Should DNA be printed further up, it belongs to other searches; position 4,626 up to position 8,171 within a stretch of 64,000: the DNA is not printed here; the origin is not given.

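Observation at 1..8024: Operon of tandem VirB6/TrbL-like channel proteins, two with built-in peptidoglycan hydrolase domains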

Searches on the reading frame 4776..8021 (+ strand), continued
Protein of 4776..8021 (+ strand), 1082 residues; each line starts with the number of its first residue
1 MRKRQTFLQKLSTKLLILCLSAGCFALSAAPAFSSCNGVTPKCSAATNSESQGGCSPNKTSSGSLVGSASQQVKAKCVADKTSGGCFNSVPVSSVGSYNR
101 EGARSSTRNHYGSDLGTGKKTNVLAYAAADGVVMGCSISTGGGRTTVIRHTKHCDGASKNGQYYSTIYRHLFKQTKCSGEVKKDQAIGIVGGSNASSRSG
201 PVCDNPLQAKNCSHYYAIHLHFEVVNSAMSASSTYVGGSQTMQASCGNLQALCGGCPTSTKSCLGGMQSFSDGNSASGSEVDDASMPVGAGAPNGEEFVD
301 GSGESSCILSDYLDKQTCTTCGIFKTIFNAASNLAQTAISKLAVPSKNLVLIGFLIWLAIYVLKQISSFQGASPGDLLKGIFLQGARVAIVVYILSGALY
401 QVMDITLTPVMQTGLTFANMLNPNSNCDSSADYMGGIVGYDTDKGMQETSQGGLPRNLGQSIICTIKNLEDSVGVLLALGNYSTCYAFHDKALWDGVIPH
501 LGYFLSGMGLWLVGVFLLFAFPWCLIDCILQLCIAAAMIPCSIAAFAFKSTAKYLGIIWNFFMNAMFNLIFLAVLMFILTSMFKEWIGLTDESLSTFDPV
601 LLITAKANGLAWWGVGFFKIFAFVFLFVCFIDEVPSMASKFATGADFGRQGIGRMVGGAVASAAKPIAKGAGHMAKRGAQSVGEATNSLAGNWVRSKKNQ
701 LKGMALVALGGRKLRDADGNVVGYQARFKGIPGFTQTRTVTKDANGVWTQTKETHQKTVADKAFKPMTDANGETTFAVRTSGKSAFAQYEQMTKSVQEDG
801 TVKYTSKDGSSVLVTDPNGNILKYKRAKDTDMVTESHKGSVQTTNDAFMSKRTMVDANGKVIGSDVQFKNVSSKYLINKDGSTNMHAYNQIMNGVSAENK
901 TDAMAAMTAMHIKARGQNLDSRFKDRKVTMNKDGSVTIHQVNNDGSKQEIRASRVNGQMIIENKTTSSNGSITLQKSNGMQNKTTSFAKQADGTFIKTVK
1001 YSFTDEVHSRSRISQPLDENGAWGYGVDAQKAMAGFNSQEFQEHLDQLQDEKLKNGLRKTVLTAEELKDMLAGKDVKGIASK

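Call 75: find_encoding_contigs(protein=P0204, flank=10000, max_places=2)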
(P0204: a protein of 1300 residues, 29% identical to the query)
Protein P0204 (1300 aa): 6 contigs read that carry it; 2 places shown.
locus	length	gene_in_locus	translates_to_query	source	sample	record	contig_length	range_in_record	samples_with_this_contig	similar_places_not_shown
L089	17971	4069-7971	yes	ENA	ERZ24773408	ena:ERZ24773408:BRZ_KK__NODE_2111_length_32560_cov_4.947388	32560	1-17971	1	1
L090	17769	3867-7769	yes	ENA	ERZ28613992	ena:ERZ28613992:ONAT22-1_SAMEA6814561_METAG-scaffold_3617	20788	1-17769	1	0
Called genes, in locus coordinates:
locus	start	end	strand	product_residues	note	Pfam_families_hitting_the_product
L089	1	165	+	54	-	?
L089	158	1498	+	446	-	PF04610:TrbL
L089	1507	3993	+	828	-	-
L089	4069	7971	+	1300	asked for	PF01551:Peptidase_M23, PF21277:T6SS_VgrG3-like_C (weak)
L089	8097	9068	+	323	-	PF01381:HTH_3, PF13443:HTH_26 (faint), PF13560:HTH_31, PF12844:HTH_19 (weak), PF13560:HTH_31, PF01381:HTH_3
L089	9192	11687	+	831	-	-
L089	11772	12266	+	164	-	-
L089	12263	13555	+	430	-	-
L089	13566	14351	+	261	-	-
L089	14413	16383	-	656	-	PF00456:Transketolase_N, PF13292:DXP_synthase_N (faint), PF00676:E1_dh (weak), PF02779:Transket_pyr, PF22613:Transketolase_C_1, PF02780:Transketolase_C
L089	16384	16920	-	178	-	-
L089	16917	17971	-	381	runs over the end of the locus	PF05958:tRNA_U5-meth_tr, PF05175:MTS (weak)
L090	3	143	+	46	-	?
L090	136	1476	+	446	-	PF04610:TrbL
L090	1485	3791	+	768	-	-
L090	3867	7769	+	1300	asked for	PF01551:Peptidase_M23, PF21277:T6SS_VgrG3-like_C (weak)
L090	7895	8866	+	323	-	PF01381:HTH_3, PF13443:HTH_26 (faint), PF13560:HTH_31, PF12844:HTH_19 (weak), PF13560:HTH_31, PF01381:HTH_3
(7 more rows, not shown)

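Call 76: find_encoding_contigs(protein=P0205, flank=10000, max_places=2)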
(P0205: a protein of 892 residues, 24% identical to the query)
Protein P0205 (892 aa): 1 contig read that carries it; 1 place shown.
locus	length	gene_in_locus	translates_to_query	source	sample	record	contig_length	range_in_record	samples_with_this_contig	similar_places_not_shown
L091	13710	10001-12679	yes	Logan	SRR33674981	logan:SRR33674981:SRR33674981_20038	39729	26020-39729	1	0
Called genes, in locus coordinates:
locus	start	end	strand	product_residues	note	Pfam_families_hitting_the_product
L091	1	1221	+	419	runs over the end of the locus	-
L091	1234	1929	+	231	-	-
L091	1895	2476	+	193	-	PF10688:Imp-YgjV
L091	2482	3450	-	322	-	PF01381:HTH_3, PF04545:Sigma70_r4 (faint), PF12840:HTH_20 (faint), PF12844:HTH_19 (faint), PF13443:HTH_26 (weak), PF13560:HTH_31, PF13560:HTH_31, PF01381:HTH_3, +1 more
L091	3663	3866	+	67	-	-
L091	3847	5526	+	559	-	-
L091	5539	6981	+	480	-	PF04610:TrbL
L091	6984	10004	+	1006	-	PF01551:Peptidase_M23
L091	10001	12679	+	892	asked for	PF04610:TrbL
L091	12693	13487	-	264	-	-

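Call 78: search_protein_families(library=pfam, proteins=[L091:6984-10001:+, L091:10001-12676:+, L091:3847-5523:+, L091:5539-6978:+, L091:3663-3863:+, L091:1234-1926:+, L089:1507-3990:+, L089:4069-7968:+, L089:13566-14348:+], max_evalue=0.01)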
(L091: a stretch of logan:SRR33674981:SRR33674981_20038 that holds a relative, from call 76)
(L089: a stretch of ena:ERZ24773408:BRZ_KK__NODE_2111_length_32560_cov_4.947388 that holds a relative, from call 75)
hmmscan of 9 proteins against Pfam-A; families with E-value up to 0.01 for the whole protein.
L091:6984-10001:+ (1006 aa): 2 families
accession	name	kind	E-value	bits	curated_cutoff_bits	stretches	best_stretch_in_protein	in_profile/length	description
PF01551.29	Peptidase_M23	-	1.8e-15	57.3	28.7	1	477-585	2-91/96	Peptidase family M23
PF04610.19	TrbL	-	0.0064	16.7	25.9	1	760-864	94-190/215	TrbL/VirB6 plasmid conjugal transfer protein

L091:10001-12676:+ (892 aa): 1 family
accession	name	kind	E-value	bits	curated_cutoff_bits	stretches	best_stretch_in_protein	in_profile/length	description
PF04610.19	TrbL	-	1.1e-07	32.3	25.9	1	132-359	3-187/215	TrbL/VirB6 plasmid conjugal transfer protein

L091:3847-5523:+ (559 aa): 1 family
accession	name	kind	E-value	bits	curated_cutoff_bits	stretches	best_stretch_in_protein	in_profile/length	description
PF04610.19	TrbL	-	0.00018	21.7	25.9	1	304-403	95-192/215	TrbL/VirB6 plasmid conjugal transfer protein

L091:5539-6978:+ (480 aa): 1 family
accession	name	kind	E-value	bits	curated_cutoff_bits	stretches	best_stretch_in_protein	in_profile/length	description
PF04610.19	TrbL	-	5.2e-09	36.6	25.9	1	269-400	79-213/215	TrbL/VirB6 plasmid conjugal transfer protein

L091:3663-3863:+ (67 aa): 0 families

L091:1234-1926:+ (231 aa): 0 families

L089:1507-3990:+ (828 aa): 0 families

L089:4069-7968:+ (1300 aa): 3 families
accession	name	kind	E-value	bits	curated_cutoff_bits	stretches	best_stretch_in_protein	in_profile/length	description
PF01551.29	Peptidase_M23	-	8.9e-17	61.5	28.7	1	106-220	2-90/96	Peptidase family M23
PF21277.2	T6SS_VgrG3-like_C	-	4.4e-07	30.5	27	1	317-433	4-92/183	Type VI secretion system spike protein VgrG3-like, C-terminal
PF04610.19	TrbL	-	7e-05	23.1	25.9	1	740-879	55-188/215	TrbL/VirB6 plasmid conjugal transfer protein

L089:13566-14348:+ (261 aa): 0 families

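Call 94: search_protein_families(library=ncbifam, proteins=[L091:5539-6978:+, L091:10001-12676:+], max_evalue=0.05)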
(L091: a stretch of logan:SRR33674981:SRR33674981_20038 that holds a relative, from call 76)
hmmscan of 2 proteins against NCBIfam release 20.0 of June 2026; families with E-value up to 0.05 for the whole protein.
L091:5539-6978:+ (480 aa): 0 families

L091:10001-12676:+ (892 aa): 0 families
